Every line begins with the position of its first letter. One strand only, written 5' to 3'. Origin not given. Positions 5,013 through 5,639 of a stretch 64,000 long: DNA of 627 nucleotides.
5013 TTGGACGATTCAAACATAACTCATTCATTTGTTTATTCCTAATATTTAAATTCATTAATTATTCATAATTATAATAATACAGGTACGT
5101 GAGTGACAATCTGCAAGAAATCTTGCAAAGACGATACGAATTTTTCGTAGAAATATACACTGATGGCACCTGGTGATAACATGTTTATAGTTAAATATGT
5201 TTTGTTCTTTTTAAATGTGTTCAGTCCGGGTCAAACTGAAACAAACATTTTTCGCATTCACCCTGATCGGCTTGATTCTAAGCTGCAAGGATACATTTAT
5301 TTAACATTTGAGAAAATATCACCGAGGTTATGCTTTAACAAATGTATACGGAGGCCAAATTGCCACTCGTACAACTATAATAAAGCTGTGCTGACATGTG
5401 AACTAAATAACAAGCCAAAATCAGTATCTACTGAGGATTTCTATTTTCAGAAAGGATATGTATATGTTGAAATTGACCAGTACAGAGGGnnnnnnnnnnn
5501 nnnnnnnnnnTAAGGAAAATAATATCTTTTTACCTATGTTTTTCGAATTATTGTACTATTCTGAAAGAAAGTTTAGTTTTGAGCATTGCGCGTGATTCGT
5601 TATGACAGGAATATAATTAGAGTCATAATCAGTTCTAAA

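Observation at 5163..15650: Secreted PAN-EGF-mucin gene whose tandem-repeat exon is undergoing active concerted evolution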

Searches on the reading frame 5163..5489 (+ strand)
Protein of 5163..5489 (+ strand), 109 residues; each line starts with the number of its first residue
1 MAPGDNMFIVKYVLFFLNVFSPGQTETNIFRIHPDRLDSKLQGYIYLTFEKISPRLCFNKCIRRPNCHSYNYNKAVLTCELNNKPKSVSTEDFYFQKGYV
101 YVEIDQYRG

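Call 40: search_protein_representatives(protein=window:5163-5489:+)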
Query: 109 residues. Proteins with E-value up to 0.001 (for the whole library): 147; up to 1e-10: 25; up to 1e-30: 3. The best 147 are listed.
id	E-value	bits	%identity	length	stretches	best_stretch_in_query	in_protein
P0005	2.4e-59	214.3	91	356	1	7-109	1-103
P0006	1.7e-37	144.0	54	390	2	19-109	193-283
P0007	4.4e-31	123.3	58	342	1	19-109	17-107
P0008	2.6e-27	111.2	62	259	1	33-109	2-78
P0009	3.9e-26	107.4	53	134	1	18-109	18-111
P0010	6.6e-24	100.2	53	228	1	14-108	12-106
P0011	1.1e-23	99.5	47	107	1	15-108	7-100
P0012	1.3e-23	99.3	57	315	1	33-109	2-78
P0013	1.7e-23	98.9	52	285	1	17-109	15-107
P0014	3.4e-23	97.9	49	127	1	13-109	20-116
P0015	8.4e-23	96.6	30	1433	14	40-97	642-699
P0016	2.9e-18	82.1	51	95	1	11-90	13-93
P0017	9.5e-18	80.4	29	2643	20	53-85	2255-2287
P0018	9.6e-18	80.4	31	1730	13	48-84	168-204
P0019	1.3e-17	79.9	45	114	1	13-109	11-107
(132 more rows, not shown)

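Call 43: list_cluster_members(proteins=[P0005, P0003, P0007, P0012])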
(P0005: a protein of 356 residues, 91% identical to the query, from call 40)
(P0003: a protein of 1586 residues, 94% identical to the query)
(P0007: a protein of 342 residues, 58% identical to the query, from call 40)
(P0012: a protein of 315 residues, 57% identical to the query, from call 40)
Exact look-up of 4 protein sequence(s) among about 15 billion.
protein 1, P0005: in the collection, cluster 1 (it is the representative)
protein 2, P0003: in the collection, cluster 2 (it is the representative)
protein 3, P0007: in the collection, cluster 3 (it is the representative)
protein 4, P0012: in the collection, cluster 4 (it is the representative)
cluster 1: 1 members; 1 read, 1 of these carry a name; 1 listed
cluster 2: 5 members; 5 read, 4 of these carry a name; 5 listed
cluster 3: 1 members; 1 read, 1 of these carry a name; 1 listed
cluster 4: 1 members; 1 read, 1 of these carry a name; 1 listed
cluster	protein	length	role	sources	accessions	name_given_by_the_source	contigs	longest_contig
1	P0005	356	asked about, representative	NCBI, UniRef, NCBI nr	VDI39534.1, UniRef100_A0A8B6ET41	Hypothetical predicted protein [Mytilus galloprovincialis] | Apple domain-containing protein n=1 Tax=Mytilus galloprovincialis TaxID=29158 ...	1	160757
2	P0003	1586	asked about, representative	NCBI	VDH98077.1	Hypothetical predicted protein, partial [Mytilus galloprovincialis]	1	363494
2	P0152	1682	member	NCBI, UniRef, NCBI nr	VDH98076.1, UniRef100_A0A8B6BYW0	Hypothetical predicted protein [Mytilus galloprovincialis] | Apple domain-containing protein n=2 Tax=Mytilus galloprovincialis TaxID=29158 ...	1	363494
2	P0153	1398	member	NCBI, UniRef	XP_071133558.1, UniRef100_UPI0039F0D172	mucin-22-like [Mytilus edulis] | mucin-22-like n=1 Tax=Mytilus edulis TaxID=6550 RepID=UPI0039F0D172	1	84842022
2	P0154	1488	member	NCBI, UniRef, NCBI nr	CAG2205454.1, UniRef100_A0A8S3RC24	unnamed protein product [Mytilus edulis] | Uncharacterized protein n=1 Tax=Mytilus edulis TaxID=6550 RepID=A0A8S3RC24_MYTED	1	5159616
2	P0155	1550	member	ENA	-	-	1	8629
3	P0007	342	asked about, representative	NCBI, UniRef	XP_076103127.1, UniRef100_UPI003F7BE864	plasminogen-like isoform X1 [Mytilus galloprovincialis] | plasminogen-like isoform X1 n=1 Tax=Mytilus galloprovincialis TaxID=29158 ...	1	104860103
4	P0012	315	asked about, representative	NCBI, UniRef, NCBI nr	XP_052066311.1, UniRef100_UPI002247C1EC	fibrinogen-like protein A [Mytilus californianus] | fibrinogen-like protein A n=1 Tax=Mytilus californianus TaxID=6549 RepID=UPI002247C1EC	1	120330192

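Call 45: search_protein_families(library=pfam, proteins=[P0005, P0006, P0007, P0008, P0010, P0012, P0013, P0015, P0152], max_evalue=0.01)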
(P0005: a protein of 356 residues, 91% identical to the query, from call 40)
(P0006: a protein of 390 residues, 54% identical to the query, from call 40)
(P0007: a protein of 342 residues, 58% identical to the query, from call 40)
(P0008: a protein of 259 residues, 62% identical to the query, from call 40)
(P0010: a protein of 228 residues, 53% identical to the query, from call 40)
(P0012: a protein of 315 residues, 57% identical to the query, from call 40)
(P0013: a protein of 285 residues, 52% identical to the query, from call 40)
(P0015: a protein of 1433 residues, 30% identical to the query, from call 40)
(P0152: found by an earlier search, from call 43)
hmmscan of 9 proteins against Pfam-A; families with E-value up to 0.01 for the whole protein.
P0005 (356 aa): 2 families
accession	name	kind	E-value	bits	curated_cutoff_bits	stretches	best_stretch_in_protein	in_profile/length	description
PF00024.32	PAN_1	-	4e-06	27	21.4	1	47-94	23-70/76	PAN domain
PF14295.12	PAN_4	-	0.009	16.5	27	0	44-69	14-39/51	PAN domain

P0006 (390 aa): 3 families
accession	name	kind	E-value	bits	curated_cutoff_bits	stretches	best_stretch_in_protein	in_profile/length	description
PF22633.2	F5_F8_type_C_2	-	2.9e-14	53.9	27.8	2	346-386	1-42/91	NedA-like, galactose-binding domain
PF00754.31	F5_F8_type_C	-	3.8e-11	43.6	28.2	1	333-387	3-58/127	F5/8 type C domain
PF00024.32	PAN_1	-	1.6e-09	37.9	21.4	2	215-278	11-74/76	PAN domain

P0007 (342 aa): 8 families
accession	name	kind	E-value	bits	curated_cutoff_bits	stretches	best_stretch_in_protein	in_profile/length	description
PF00051.23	Kringle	-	3.5e-37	127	34.3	2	191-259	4-79/79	Kringle domain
PF00024.32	PAN_1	-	7.4e-07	29.4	21.4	1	36-80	8-52/76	PAN domain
PF00008.33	EGF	-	3.9e-06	27.5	21.5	1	146-176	1-32/32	EGF-like domain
PF07974.19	EGF_2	-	0.00028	21.6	22.1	1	146-177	1-32/32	EGF-like domain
PF14295.12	PAN_4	-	0.00032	21.1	27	1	40-72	4-38/51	PAN domain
PF12661.13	hEGF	-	0.00052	20.8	29.3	1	151-172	1-22/22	Human growth factor-like EGF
PF07645.21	EGF_CA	-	0.0018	18.9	27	1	147-177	6-36/43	Calcium-binding EGF domain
PF12947.13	EGF_3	-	0.0048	17.5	28.5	1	150-175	7-32/36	EGF domain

P0008 (259 aa): 2 families
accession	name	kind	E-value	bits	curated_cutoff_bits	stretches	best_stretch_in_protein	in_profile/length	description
PF00147.23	Fibrinogen_C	-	4.3e-22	79.4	22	1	137-223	3-93/221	Fibrinogen beta and gamma chains, C-terminal globular domain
PF00024.32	PAN_1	-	4.3e-05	23.7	21.4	1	8-57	9-50/76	PAN domain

P0010 (228 aa): 1 family
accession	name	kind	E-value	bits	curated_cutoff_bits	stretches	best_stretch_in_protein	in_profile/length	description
PF00024.32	PAN_1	-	3.8e-07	30.3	21.4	1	37-86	9-58/76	PAN domain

P0012 (315 aa): 2 families
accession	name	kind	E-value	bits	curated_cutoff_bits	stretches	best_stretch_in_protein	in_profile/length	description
PF00147.23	Fibrinogen_C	-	3e-51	174.8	22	1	117-283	4-179/221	Fibrinogen beta and gamma chains, C-terminal globular domain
PF00024.32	PAN_1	-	6.5e-06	26.4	21.4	1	7-53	8-54/76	PAN domain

P0013 (285 aa): 4 families
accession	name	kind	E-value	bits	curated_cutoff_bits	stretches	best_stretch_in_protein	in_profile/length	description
PF22633.2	F5_F8_type_C_2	-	5.7e-11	43.3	27.8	1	173-239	1-69/91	NedA-like, galactose-binding domain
PF00754.31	F5_F8_type_C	-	5.4e-08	33.5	28.2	1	162-276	7-126/127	F5/8 type C domain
PF00024.32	PAN_1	-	1.9e-06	28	21.4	1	38-88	10-59/76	PAN domain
PF14295.12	PAN_4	-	0.0014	19.1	27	1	40-74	4-40/51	PAN domain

P0015 (1433 aa): 3 families
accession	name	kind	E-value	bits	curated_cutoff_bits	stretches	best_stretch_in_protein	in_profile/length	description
PF00024.32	PAN_1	-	7.8e-74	244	21.4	12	406-444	17-55/76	PAN domain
PF14295.12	PAN_4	-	3.5e-51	171.5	27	7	1134-1174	3-50/51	PAN domain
PF08276.17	PAN_2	-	1.7e-11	44.5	21.1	0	815-848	23-57/67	PAN-like domain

P0152 (1682 aa): 1 family
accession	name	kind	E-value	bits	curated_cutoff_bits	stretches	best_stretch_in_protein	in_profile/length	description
PF00024.32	PAN_1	-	6.3e-05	23.2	21.4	1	53-90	23-59/76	PAN domain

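Call 52: find_encoding_contigs(protein=P0153, flank=10000, max_places=2)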
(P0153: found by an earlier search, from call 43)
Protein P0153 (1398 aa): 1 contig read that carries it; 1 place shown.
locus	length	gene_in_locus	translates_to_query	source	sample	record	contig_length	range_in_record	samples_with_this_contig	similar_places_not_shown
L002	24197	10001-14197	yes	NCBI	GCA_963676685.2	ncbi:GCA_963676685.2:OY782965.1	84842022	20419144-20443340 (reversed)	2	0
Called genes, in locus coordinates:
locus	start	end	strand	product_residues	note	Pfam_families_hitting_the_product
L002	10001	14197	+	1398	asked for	-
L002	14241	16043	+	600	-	-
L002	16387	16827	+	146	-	-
